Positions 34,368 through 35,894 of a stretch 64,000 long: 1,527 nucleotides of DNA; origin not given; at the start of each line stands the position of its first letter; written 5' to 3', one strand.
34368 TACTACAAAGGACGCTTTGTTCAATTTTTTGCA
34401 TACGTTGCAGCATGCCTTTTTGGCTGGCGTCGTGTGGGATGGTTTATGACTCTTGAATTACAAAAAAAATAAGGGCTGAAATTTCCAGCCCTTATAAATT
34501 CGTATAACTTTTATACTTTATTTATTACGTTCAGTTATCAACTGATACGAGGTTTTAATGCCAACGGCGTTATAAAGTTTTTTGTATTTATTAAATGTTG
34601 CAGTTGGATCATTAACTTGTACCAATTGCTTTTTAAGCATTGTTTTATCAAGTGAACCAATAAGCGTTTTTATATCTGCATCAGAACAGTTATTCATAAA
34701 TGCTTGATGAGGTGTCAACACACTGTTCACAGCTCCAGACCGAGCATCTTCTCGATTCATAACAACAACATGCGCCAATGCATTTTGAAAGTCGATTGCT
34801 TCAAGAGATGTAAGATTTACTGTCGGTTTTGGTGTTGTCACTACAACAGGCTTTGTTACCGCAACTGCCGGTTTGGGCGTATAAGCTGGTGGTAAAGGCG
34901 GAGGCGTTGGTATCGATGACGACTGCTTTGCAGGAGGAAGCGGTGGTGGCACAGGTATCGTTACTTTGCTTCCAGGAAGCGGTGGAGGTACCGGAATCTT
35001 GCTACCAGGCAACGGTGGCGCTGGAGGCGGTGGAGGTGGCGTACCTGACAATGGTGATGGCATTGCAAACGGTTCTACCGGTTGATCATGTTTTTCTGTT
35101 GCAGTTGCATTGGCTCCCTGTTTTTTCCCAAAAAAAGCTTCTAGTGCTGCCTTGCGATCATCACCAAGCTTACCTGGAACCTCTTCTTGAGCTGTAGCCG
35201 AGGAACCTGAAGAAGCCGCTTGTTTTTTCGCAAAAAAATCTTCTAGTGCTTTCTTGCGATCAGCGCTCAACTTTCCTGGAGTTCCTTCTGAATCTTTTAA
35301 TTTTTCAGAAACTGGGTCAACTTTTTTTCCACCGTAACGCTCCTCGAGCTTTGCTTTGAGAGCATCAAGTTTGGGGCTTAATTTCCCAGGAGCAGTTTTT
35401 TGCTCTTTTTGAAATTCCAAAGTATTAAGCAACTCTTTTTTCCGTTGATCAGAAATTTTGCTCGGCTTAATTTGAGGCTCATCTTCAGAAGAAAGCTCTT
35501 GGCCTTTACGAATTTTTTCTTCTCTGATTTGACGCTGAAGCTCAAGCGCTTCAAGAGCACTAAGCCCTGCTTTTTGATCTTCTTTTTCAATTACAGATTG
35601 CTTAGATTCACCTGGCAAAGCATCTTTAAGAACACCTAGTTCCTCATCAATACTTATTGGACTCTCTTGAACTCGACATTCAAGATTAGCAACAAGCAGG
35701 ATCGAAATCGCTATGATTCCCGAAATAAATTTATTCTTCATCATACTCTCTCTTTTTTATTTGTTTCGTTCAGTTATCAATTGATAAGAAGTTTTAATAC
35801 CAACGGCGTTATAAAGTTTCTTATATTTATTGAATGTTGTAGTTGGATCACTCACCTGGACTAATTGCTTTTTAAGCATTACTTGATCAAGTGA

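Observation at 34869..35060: FH1-like polyproline block (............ / PPPLPG / PPPLPP x2) in an AT-rich genome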

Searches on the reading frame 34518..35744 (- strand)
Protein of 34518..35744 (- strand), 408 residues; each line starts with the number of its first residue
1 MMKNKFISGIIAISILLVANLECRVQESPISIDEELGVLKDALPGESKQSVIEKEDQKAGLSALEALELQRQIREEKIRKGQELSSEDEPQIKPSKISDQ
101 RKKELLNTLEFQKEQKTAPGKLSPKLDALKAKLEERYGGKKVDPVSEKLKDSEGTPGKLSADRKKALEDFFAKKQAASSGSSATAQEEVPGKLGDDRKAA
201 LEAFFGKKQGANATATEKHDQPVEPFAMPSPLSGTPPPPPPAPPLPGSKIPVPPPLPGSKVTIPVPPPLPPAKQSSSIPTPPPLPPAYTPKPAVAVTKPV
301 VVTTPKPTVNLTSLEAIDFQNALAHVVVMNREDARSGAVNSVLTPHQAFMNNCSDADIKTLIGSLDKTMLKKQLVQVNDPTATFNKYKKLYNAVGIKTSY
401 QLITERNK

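Call 3: search_protein_families(library=pfam, proteins=[window:34518-35744:-], max_evalue=1)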
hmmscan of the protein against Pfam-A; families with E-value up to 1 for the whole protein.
window:34518-35744:- (408 aa): 1 family
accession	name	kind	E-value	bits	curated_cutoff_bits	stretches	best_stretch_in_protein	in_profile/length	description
PF09893.14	DUF2120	-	0.26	11.8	25.3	0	351-405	58-111/136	Uncharacterized protein conserved in archaea (DUF2120)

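Call 5: find_homologous_proteins(query=window:34518-35744:-)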
Query window:34518-35744:- (408 aa): 4 proteins with E <= 0.001 among 8000 candidates.
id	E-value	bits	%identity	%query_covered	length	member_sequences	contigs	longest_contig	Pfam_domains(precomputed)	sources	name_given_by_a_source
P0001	3.6e-257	871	100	100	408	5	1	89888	-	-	-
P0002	1.7e-154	533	66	100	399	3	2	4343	-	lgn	-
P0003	1.3e-137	477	100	57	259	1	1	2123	-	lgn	-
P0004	2.6e-44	170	81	25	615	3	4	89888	-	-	-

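Call 7: find_encoding_contigs(protein=P0002, flank=10000)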
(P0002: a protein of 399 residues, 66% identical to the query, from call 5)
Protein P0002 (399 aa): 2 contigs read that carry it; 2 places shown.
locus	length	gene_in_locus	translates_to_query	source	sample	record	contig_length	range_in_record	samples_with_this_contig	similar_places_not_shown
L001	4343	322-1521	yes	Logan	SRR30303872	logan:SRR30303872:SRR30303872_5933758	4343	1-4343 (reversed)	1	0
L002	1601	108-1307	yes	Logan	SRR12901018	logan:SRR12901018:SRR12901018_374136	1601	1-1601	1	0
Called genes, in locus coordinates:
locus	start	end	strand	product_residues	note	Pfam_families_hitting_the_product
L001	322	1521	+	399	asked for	-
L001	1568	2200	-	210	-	PF12796:Ank_2, PF13857:Ank_5, PF00023:Ank, PF13606:Ank_3 (weak), PF13637:Ank_4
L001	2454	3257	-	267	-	PF13489:Methyltransf_23, PF01209:Ubie_methyltran, PF13847:Methyltransf_31, PF08241:Methyltransf_11, PF08242:Methyltransf_12, PF13649:Methyltransf_25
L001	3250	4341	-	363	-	?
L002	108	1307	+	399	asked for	-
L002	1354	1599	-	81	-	?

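Call 16: find_encoding_contigs(protein=window:34518-35744:-, flank=2000, max_places=6)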
Protein window:34518-35744:- (408 aa): no gene with exactly this product is on record in the collection.

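Call 29: search_solved_structures(query=window:34518-35744:-, max_evalue=10, show_alignments=3)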
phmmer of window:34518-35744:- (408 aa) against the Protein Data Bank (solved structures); distinct sequences matched with E-value up to 10: 1.
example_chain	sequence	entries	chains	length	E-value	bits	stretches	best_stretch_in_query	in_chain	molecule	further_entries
9yos_C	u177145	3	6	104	0.44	13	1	283-346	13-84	Protein spitz,Protein lin-3 | Protein spitz,Protein lin-3,Protein lin-3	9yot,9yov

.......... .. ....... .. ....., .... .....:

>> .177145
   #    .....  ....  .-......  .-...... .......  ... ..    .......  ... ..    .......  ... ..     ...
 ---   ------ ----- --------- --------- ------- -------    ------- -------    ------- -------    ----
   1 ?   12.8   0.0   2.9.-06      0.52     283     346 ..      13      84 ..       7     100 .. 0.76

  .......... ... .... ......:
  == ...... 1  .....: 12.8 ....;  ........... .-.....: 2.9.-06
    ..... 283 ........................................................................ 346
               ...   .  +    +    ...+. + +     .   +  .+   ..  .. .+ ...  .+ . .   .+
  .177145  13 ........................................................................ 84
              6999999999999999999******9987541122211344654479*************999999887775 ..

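Call 31: predict_structure(alignment_id=A1)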
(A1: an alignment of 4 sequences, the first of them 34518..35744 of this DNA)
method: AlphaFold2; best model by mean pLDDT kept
length: 408 residues; sequences in the alignment: 4
mean_pLDDT: 57.0   pTM: 0.29
mean pLDDT of the five models: 57.0, 53.2, 50.0, 49.2, 48.8
residues with pLDDT >= 90: 36; 70-90: 76; 50-70: 106; < 50: 190
segments of 3 or more residues with pLDDT < 50: 1-46, 117-122, 137-159, 175-193, 209-239, 244-265, 269-306
pLDDT, mean of each block of 10 residues (from residue 1): 41 37 31 37 46 58 64 75 61 57 63 50 52 50 33 39 63 50 30 53 55 36 38 45 46 42 45 42 41 35 49 85 91 87 90 89 88 87 90 89 82
secondary structure, 60 per line:
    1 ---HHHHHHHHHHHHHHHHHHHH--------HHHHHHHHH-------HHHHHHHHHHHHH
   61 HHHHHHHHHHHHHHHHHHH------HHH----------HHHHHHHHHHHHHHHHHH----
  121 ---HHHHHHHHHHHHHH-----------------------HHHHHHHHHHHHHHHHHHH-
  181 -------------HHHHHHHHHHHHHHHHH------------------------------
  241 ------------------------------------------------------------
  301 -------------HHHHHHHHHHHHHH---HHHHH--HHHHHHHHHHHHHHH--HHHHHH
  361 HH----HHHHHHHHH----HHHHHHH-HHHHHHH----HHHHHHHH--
elements in order: H4-23 H32-40 H48-79 H99-116 H124-137 H161-179 H194-210 H314-327 H331-335 H338-352 H355-362 H367-375 H380-386 H388-394 H399-406

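Call 37: fold_search(model_id=the predicted structure, library=pdb)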
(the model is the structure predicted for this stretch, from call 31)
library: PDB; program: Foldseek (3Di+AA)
matches with E <= 10: 76; with E <= 0.001: 0
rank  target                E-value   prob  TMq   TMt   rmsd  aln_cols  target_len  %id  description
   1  3ule_G                1.8e-01  0.85  0.15  0.34   6.5        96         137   16  Structure of Bos taurus Arp2/3 complex with bound inhibitor CK-869 and ATP (released 2013-02-13)
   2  3dxk_G                2.2e-01  0.72  0.14  0.32   6.7        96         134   16  Structure of Bos Taurus Arp2/3 Complex with Bound Inhibitor CK0944636 (released 2009-07-28)
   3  2p9k_G                2.5e-01  0.82  0.16  0.36   6.4       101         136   16  Crystal structure of bovine Arp2/3 complex co-crystallized with ATP and crosslinked with glutaraldehyde (released 2007-05-29)
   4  2p9p_G                3.0e-01  0.72  0.15  0.36   6.2        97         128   14  Crystal Structure of bovine Arp2/3 complex co-crystallized with ADP (released 2007-05-29)
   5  1k8k_G                3.7e-01  0.63  0.15  0.33   6.6       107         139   15  Crystal Structure of Arp2/3 Complex (released 2001-12-07)
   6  6yw7_G                4.1e-01  0.60  0.15  0.32   6.7       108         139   15  Cryo-EM structure of the ARP2/3 1A5C isoform complex. (released 2020-07-22)
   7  2p9u_G                4.5e-01  0.63  0.14  0.36   6.6        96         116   17  Crystal structure of bovine Arp2/3 complex co-crystallized with AMP-PNP and calcium (released 2007-05-29)
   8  3dxm_G                5.0e-01  0.47  0.14  0.31   6.9       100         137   18  Structure of Bos taurus Arp2/3 Complex with Bound Inhibitor CK0993548 (released 2009-07-28)
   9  3uku_G                5.5e-01  0.60  0.15  0.33   6.4        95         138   17  Structure of Arp2/3 complex with bound inhibitor CK-869 (released 2013-02-13)
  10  6uhc_G                5.8e-01  0.69  0.16  0.37   6.0       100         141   11  CryoEM structure of human Arp2/3 complex with bound NPFs (released 2020-07-01)
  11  2p9i_G                6.1e-01  0.60  0.16  0.35   5.7        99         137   16  Crystal Structure of bovine Arp2/3 Complex co-crystallized with ADP and crosslinked with gluteraldehyde (released 2007-05-29)
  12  1tyq_G                6.4e-01  0.57  0.15  0.35   6.2       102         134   16  Crystal structure of Arp2/3 complex with bound ATP and calcium (released 2004-11-09)
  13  8e9b_G                6.4e-01  0.18  0.12  0.23  17.0       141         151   16  Cryo-EM structure of S. pombe Arp2/3 complex in the branch junction (released 2023-02-01)
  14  2p9n_G                6.7e-01  0.66  0.16  0.37   5.8        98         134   11  Crystal Structure of bovine Arp2/3 complex co-crystallized with ADP (released 2007-05-29)
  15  7jpn_G                6.7e-01  0.47  0.15  0.33   6.6       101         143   19  Cryo-EM structure of Arpin-bound Arp2/3 complex (released 2022-02-09)
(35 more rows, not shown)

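Call 42: list_cluster_members(proteins=[P0001, P0002, P0006, P0007])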
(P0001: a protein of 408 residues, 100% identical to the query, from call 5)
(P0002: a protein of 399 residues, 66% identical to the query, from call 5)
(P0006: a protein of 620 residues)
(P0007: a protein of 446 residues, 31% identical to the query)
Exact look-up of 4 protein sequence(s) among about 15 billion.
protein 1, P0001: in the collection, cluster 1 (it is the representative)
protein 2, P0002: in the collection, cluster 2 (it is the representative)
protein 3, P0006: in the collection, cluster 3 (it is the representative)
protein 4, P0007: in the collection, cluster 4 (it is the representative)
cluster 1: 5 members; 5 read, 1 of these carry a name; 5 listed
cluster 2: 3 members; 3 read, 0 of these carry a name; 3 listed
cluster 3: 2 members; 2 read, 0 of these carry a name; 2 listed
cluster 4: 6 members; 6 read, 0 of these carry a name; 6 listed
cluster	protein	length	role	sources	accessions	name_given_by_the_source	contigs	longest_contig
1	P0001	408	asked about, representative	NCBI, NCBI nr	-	-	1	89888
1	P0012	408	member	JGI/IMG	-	hypothetical protein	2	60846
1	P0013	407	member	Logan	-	-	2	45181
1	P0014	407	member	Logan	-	-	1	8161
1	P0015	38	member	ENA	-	-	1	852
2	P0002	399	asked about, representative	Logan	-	-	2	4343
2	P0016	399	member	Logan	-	-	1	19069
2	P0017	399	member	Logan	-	-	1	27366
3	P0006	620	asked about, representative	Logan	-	-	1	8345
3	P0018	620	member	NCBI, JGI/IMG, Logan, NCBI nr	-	-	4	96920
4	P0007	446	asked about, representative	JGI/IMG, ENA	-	-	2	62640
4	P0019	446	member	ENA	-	-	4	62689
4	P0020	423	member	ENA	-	-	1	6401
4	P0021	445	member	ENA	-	-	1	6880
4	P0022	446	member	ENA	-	-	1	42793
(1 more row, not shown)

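Call 46: find_encoding_contigs(protein=P0017, flank=10000, max_places=3)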
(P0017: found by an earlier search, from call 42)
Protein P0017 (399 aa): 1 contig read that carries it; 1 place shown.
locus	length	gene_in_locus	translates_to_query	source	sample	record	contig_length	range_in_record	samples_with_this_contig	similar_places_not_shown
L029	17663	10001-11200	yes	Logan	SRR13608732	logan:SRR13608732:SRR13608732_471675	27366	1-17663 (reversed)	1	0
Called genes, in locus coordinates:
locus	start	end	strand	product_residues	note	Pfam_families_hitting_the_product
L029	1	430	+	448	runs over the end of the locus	PF02878:PGM_PMM_I, PF02879:PGM_PMM_II, PF02880:PGM_PMM_III, PF00408:PGM_PMM_IV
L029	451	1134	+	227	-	PF04367:DUF502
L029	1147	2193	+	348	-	PF03739:LptF_LptG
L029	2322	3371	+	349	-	-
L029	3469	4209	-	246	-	PF01479:S4 (weak), PF01728:FtsJ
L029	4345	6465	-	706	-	-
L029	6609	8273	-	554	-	PF00089:Trypsin, PF13365:Trypsin_2, PF13180:PDZ_2 (faint), PF00595:PDZ (faint), PF17820:PDZ_6 (faint)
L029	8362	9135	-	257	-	PF01066:CDP-OH_P_transf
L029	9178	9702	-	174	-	PF01025:GrpE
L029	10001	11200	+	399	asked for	-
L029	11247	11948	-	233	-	PF12796:Ank_2, PF13857:Ank_5, PF00023:Ank, PF13606:Ank_3 (weak), PF13637:Ank_4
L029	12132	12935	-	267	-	PF13489:Methyltransf_23, PF01209:Ubie_methyltran, PF13847:Methyltransf_31, PF08241:Methyltransf_11, PF08242:Methyltransf_12, PF13649:Methyltransf_25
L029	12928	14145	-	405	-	PF13439:Glyco_transf_4 (weak), PF00534:Glycos_transf_1, PF13692:Glyco_trans_1_4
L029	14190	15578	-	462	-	PF02558:ApbA (faint), PF03446:NAD_binding_2 (faint), PF03721:UDPG_MGDP_dh_N, PF00984:UDPG_MGDP_dh, PF03720:UDPG_MGDP_dh_C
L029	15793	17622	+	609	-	PF05192:MutS_III, PF00488:MutS_V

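Call 64: search_protein_families(library=ncbifam, proteins=[window:34518-35744:-], max_evalue=0.1)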
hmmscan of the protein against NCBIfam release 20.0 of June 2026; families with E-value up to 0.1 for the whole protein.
window:34518-35744:- (408 aa): 1 family
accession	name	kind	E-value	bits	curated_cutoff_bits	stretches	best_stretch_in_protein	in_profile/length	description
NF040984.1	BimA_first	exception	0.00087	18.4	800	1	229-304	43-117/517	trimeric autotransporter actin-nucleating factor BimA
